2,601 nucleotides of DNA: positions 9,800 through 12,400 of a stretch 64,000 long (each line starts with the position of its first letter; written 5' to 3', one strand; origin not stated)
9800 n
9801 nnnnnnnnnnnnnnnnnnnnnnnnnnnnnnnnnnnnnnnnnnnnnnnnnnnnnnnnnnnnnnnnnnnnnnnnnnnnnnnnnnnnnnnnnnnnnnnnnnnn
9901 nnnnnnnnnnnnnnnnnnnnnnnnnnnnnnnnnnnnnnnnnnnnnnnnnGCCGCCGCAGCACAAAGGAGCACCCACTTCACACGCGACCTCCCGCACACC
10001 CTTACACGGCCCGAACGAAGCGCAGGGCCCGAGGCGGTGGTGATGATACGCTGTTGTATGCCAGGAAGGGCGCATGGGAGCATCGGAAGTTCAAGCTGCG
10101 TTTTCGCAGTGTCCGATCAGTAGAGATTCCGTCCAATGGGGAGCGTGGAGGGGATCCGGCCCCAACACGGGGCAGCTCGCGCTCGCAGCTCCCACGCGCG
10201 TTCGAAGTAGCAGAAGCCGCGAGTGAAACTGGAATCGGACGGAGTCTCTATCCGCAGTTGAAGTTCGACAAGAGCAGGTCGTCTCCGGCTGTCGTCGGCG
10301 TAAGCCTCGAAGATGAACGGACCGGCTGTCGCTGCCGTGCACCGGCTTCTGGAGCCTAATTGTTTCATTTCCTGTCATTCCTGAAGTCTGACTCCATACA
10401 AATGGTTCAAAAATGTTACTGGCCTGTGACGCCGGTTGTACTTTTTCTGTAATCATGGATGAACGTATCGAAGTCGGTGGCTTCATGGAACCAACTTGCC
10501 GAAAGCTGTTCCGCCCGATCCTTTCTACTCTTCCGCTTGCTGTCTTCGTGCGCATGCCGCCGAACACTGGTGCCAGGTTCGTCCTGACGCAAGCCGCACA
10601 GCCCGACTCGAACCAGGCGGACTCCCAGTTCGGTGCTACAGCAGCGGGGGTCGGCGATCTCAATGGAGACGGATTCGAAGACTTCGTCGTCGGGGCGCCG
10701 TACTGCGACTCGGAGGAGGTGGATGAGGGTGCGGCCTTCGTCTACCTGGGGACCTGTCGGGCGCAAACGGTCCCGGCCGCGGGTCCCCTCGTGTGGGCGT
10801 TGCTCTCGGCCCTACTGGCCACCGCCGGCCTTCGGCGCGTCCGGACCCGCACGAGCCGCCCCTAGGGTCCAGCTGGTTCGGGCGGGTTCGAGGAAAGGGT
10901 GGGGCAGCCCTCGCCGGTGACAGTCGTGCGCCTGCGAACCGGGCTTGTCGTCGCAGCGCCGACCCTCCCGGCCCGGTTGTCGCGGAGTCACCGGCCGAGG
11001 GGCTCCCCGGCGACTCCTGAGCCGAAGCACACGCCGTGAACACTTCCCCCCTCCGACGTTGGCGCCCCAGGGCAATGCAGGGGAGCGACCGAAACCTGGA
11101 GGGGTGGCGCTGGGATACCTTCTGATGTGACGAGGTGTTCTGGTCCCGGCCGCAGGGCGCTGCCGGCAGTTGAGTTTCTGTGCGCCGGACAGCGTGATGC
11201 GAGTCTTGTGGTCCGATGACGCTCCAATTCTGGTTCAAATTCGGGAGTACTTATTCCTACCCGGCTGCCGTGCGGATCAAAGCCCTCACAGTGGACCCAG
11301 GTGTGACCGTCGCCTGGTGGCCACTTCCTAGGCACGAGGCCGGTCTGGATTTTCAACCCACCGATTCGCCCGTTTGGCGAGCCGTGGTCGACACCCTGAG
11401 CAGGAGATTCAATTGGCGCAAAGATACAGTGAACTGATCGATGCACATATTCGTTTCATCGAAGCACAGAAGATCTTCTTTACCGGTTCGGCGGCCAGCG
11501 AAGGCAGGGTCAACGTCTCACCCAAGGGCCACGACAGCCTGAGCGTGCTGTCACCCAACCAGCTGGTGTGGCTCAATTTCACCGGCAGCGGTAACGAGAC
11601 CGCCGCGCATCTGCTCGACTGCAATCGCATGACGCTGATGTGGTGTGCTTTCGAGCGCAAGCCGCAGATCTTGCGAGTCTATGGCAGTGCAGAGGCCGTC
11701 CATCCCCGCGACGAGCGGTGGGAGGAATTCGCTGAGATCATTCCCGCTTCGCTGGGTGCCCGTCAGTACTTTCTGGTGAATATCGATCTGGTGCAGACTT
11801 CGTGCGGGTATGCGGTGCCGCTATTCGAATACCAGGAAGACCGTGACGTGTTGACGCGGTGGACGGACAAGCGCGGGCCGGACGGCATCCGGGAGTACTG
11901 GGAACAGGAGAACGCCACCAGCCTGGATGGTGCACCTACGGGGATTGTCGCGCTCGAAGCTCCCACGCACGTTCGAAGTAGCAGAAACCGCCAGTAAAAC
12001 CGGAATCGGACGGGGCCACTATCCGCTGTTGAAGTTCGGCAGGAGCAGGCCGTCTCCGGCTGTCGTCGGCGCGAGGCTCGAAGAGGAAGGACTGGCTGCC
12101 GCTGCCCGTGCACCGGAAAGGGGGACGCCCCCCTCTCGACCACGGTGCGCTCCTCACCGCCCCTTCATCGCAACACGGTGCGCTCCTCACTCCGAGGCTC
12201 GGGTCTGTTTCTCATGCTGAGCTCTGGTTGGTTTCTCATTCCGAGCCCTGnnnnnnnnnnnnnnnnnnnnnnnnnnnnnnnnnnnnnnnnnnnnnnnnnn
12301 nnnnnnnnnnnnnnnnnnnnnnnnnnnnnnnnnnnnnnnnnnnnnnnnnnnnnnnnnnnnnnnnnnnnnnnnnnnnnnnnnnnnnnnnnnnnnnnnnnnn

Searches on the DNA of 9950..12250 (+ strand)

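Call 12: search_rna_families(source=window, start=9950, end=12250, threshold=evalue, max_evalue=10)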
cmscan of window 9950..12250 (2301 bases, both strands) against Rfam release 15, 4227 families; matches with E-value up to 10: 3.
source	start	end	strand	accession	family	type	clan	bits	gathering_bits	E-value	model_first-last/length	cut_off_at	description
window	10093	10155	-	RF00176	Tombus_3_IV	Cis-reg;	-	17.4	33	1.6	1-92/92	no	Tombusvirus 3' UTR region IV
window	11753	11768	+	RF01382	HIV-1_SL4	Cis-reg;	-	17.3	31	2.9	1-20/20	no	HIV-1 stem-loop 4 packaging signal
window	11421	11540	-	RF00065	snoR9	Gene; snRNA; snoRNA; CD-box;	CL00132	13.3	90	5.8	1-128/128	no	Small nucleolar RNA snoR9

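Call 21: search_dna_similar(query=window:10070-10350:+, collection=plasmids, mode=distant, max_evalue=0.01)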
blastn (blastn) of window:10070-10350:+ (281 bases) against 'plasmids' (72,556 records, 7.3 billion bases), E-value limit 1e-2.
Records with a match: 1; places in all: 1; records where one place covers at least 80% of the query: 0.
Best place of each record, by identity: 90-95% 1.
By first word of the organism name: Rhodococcus 1.
By predicted mobility (MOB-suite, as given by PLSDB): mobilizable 1.
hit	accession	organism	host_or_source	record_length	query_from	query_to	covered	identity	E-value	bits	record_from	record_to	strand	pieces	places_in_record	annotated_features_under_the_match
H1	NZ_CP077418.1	Rhodococcus qingshengii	pure culture,oil-contaminated water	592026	110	144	12%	91.4%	2e-3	51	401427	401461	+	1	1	CPCC family cysteine-rich protein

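Call 22: search_dna_similar(query=window:10070-10350:+, collection=phages, mode=distant, max_evalue=0.01)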
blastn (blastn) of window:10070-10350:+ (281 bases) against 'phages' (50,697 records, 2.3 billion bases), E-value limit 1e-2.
No match.

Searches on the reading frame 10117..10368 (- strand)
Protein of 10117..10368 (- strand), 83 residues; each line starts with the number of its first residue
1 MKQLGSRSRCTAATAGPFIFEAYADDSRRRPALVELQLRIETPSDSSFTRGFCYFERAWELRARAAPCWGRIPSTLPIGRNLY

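Call 50: search_protein_representatives(protein=window:10117-10368:-)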
Query: 83 residues. Proteins with E-value up to 0.001 (for the whole library): 2; up to 1e-10: 1; up to 1e-30: 1. The best 2 are listed.
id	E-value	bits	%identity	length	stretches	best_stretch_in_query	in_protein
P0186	1.4e-50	184.4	100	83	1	1-83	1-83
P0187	1.3e-04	37.8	34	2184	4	39-71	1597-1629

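Call 52: search_protein_families(library=pfam, proteins=[P0187], max_evalue=0.001)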
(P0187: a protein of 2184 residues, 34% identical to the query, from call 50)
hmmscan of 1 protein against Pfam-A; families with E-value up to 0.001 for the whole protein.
P0187 (2184 aa): 4 families
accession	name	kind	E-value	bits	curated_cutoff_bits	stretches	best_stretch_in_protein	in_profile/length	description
PF11824.13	DUF3344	-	9.7e-201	665.4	27.2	5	1552-1812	4-275/275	Protein of unknown function (DUF3344)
PF02369.22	Big_1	-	1.6e-10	41.4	34.9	1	2095-2175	3-88/93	Bacterial Ig-like domain (group 1)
PF16640.11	Big_3_5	-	5.4e-09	36.9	35.5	1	2097-2182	2-86/88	Bacterial Ig-like domain (group 3)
PF17789.7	MG4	-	0.00015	22.3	24.7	0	2115-2167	21-76/95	Macroglobulin domain MG4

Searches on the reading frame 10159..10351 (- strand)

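Call 40: search_protein_families(library=pfam, max_evalue=5, proteins=[window:10160-10351:-, window:10159-10350:-])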
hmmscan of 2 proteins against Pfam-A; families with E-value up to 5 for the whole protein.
seq(64 aa): 0 families

seq(64 aa): 1 family
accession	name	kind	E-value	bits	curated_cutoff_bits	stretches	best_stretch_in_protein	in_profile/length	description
PF19305.4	MmgE_PrpD_C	-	0.25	11.6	32.1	1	4-46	64-106/173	MmgE/PrpD C-terminal domain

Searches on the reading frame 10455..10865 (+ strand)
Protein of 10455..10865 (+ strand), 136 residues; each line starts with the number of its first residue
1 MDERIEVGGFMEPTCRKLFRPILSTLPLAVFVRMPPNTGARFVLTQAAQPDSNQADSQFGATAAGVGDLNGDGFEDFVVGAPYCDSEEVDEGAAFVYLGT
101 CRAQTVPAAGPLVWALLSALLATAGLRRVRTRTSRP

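Call 67: search_protein_families(library=ncbifam, max_evalue=0.001, proteins=[window:10455-10865:+])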
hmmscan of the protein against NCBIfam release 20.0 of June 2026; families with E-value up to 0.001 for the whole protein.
window:10455-10865:+ (136 aa): 0 families

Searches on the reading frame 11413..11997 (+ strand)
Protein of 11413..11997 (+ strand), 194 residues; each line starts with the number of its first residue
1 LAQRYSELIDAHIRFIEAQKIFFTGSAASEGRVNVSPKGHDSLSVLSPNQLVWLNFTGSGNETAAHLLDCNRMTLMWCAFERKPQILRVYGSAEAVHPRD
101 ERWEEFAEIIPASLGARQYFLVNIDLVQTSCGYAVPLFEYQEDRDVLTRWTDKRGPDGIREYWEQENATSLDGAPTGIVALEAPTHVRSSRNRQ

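Call 13: find_encoding_contigs(protein=window:11413-11997:+, flank=10000, max_places=6)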
Protein window:11413-11997:+ (194 aa): 23 contigs read that carry it; 1 place shown.
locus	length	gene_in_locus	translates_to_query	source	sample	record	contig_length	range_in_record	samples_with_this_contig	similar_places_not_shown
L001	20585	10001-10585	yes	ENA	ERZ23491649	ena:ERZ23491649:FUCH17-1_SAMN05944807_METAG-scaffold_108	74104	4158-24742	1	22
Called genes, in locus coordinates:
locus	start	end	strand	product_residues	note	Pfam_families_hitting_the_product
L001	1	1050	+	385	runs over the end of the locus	PF00296:Bac_luciferase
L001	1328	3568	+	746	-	PF00580:UvrD-helicase, PF13245:AAA_19, PF01443:Viral_helicase1 (faint), PF13361:UvrD_C, PF13538:UvrD_C_2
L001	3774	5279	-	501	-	PF13372:Alginate_exp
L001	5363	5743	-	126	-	-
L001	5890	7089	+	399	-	PF13675:PilJ, PF13581:HATPase_c_2 (weak), PF02518:HATPase_c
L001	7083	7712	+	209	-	PF00072:Response_reg, PF00196:GerE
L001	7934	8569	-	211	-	PF09335:VTT_dom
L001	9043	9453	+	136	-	PF01839:FG-GAP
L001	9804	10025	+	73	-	-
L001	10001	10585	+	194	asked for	PF01243:PNPOx_N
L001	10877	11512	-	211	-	PF04264:YceI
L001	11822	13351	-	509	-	PF02770:Acyl-CoA_dh_M, PF00441:Acyl-CoA_dh_1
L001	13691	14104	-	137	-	-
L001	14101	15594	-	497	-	PF07992:Pyr_redox_2 (faint), PF01266:DAO, PF05199:GMC_oxred_C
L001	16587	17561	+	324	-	-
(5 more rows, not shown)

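Call 34: find_homologous_proteins(query=window:11413-11997:+, max_evalue=1e-20)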
Query window:11413-11997:+ (194 aa): 6040 proteins with E <= 1e-20 among 6132 candidates; the best 120 are listed.
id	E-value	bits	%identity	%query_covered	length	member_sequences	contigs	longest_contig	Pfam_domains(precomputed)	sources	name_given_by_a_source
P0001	3.6e-128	442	100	100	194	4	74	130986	PF01243.28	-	-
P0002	4.3e-86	305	72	93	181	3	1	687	PF01243.28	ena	-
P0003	2.4e-81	290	68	92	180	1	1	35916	PF01243.28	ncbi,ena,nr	ncbi:MAG: pyridoxamine 5'-phosphate oxidase family protein [Proteobacteria bacterium]|nr:pyridoxamin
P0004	1.5e-80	287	69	92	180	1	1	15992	PF01243.28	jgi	jgi:hypothetical protein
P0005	2.0e-80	287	66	93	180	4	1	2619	PF01243.28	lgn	-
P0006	2.6e-80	286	68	92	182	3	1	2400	PF01243.28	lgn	-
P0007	9.9e-80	284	64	93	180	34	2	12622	PF01243.28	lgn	-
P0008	4.1e-79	282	64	95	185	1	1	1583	PF01243.28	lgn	-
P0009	6.6e-79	282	67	92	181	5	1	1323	PF01243.28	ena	-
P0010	6.9e-79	282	63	93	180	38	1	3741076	PF01243.28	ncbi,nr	ncbi:pyridoxamine 5'-phosphate oxidase family protein [Parvibaculaceae bacterium PLY_AMNH_Bact1]|nr:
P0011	7.8e-79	281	66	92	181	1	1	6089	PF01243.28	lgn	-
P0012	8.4e-79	281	67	92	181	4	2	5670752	PF01243.28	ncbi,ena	-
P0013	2.1e-77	277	67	92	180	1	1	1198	PF01243.28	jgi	jgi:hypothetical protein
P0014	5.0e-77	276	66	92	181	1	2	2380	PF01243.28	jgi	jgi:hypothetical protein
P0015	7.0e-77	275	65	94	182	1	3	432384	PF01243.28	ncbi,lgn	ncbi:MAG: pyridoxamine 5'-phosphate oxidase family protein [Congregibacter sp.]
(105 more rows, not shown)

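Call 42: list_cluster_members(proteins=[P0001])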
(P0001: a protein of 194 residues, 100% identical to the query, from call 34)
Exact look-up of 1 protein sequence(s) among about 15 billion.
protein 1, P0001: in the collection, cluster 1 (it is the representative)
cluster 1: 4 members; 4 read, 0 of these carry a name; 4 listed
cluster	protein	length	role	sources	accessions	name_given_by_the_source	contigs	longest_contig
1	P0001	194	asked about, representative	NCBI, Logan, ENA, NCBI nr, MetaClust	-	-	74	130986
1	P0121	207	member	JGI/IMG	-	-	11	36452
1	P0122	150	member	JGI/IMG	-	-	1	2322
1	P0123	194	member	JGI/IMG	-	-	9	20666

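Call 43: find_encoding_contigs(protein=P0123, flank=5000, max_places=6)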
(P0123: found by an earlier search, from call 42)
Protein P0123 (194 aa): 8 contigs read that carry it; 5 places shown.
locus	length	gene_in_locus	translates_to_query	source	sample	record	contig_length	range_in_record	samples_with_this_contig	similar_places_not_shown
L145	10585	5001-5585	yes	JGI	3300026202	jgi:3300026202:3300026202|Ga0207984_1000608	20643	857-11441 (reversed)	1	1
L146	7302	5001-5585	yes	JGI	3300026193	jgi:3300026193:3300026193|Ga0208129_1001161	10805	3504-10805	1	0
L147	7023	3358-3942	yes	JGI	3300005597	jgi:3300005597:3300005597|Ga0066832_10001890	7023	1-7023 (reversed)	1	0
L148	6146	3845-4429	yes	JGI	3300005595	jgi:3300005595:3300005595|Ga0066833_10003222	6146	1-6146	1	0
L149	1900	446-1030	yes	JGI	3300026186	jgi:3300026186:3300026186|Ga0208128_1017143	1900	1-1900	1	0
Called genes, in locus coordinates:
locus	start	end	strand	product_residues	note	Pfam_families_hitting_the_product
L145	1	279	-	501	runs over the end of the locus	PF13372:Alginate_exp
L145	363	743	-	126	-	-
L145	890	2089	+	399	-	PF13675:PilJ, PF13581:HATPase_c_2 (weak), PF02518:HATPase_c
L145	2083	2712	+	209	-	PF00072:Response_reg, PF00196:GerE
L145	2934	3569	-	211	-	PF09335:VTT_dom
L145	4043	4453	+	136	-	PF01839:FG-GAP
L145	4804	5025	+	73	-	-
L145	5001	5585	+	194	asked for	PF01243:PNPOx_N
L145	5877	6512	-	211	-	PF04264:YceI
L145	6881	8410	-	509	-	PF02770:Acyl-CoA_dh_M, PF00441:Acyl-CoA_dh_1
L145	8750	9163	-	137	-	-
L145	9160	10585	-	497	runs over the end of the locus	PF07992:Pyr_redox_2 (faint), PF01266:DAO, PF05199:GMC_oxred_C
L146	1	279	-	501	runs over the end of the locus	PF13372:Alginate_exp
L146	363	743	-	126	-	-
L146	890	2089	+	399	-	PF13675:PilJ, PF13581:HATPase_c_2 (weak), PF02518:HATPase_c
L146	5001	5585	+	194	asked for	PF01243:PNPOx_N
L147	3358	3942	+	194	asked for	PF01243:PNPOx_N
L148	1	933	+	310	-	?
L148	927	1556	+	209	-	PF00072:Response_reg, PF00196:GerE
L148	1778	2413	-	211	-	PF09335:VTT_dom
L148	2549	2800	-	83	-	-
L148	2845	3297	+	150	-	PF01839:FG-GAP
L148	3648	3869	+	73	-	-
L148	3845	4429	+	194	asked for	PF01243:PNPOx_N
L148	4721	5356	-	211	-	PF04264:YceI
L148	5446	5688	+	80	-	-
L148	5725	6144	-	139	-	?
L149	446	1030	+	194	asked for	PF01243:PNPOx_N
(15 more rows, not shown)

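Call 78: find_encoding_contigs(protein=P0004, flank=6000, max_places=2)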
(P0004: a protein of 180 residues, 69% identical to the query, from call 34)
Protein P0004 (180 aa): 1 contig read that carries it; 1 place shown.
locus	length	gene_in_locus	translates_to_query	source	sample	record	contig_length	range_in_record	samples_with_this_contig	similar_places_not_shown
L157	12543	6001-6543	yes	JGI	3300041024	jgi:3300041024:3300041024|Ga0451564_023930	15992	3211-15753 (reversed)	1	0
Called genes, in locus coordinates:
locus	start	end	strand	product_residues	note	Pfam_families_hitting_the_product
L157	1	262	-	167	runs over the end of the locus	?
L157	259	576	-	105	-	PF00115:COX1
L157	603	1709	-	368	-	-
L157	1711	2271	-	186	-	PF04893:Yip1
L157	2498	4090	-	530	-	PF11737:DUF3300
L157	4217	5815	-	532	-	PF02696:SelO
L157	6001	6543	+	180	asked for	PF01243:PNPOx_N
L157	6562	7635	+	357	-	PF01734:Patatin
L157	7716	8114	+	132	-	PF01243:PNPOx_N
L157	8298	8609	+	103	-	PF13511:DUF4124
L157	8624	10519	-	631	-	PF06808:DctM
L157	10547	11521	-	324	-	PF16868:NMT1_3, PF09084:NMT1 (weak)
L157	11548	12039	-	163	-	PF00903:Glyoxalase, PF13468:Glyoxalase_3 (weak), PF13669:Glyoxalase_4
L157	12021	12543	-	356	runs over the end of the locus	PF02515:CoA_transf_3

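Call 79: find_encoding_contigs(protein=P0003, flank=6000, max_places=2)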
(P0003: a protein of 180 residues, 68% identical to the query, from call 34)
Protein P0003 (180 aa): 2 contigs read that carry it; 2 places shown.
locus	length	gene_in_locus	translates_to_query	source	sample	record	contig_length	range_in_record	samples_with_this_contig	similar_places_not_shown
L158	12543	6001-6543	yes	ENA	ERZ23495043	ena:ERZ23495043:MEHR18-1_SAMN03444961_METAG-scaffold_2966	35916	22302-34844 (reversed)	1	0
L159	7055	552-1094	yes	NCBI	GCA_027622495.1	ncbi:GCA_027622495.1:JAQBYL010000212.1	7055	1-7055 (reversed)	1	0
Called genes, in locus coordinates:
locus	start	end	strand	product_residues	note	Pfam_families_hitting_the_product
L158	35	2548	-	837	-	PF19313:DUF5916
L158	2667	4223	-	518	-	PF11737:DUF3300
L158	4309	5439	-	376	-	PF02696:SelO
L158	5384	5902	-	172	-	-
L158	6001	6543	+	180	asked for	PF01243:PNPOx_N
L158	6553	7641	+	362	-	PF01734:Patatin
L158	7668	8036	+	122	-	-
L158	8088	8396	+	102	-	-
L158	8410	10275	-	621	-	PF06808:DctM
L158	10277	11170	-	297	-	PF16868:NMT1_3, PF09084:NMT1 (weak)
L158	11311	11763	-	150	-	PF00903:Glyoxalase, PF13468:Glyoxalase_3 (weak), PF13669:Glyoxalase_4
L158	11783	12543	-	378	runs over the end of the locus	PF02515:CoA_transf_3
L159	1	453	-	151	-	PF02696:SelO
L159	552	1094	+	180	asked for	PF01243:PNPOx_N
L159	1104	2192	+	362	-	PF01734:Patatin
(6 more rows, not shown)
